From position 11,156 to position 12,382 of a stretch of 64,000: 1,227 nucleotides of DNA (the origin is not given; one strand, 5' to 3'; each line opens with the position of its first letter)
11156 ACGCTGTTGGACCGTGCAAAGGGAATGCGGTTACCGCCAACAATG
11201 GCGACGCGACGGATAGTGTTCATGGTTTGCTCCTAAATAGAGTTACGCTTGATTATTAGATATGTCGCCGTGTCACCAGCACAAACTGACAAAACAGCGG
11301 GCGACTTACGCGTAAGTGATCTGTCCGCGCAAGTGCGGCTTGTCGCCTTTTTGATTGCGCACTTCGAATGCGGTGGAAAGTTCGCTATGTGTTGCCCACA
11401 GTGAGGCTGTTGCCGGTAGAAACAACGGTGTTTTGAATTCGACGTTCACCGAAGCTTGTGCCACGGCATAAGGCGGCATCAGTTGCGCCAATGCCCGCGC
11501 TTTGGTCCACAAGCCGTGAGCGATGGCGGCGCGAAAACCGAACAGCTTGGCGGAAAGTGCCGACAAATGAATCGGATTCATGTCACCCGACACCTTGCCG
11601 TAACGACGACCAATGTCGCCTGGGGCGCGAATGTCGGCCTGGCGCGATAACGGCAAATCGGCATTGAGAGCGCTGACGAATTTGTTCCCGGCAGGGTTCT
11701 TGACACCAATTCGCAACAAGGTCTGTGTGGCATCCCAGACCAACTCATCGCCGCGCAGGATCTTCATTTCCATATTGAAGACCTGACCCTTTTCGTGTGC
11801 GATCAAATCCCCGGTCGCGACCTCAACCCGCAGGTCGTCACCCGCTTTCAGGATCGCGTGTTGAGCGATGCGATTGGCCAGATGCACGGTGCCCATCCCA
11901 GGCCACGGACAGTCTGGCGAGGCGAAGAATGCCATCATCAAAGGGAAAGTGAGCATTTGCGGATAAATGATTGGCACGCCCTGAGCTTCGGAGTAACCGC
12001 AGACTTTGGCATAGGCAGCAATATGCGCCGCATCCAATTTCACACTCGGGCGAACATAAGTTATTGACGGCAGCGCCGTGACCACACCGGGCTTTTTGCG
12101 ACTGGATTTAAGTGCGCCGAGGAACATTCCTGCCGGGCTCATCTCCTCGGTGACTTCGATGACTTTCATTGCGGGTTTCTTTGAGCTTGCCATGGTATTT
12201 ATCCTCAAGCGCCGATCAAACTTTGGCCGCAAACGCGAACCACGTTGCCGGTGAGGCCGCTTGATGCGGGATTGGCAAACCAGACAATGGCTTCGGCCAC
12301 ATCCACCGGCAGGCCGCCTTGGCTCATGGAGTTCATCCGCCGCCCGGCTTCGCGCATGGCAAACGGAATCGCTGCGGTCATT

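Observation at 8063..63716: Over-represented bipartite motif of about 28 nt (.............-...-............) on both strands, in genes and between them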

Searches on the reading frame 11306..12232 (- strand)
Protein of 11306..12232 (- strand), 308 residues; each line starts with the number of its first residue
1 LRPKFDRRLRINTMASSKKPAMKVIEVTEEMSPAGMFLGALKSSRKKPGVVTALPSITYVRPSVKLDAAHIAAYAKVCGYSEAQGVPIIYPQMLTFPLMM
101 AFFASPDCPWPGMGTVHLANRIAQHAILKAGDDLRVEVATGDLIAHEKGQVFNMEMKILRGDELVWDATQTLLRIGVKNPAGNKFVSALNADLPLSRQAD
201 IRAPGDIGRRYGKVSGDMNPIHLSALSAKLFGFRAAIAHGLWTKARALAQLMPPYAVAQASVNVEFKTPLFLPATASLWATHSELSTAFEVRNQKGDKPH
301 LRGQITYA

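Call 64: search_protein_families(library=pfam, proteins=[window:11306-12232:-], max_evalue=0.00001)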
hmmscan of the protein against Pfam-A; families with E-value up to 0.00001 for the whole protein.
window:11306-12232:- (308 aa): 1 family
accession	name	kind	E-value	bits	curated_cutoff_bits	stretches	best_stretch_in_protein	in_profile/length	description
PF01575.25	MaoC_dehydratas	-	5.5e-12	45.8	27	1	209-298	24-117/123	MaoC like domain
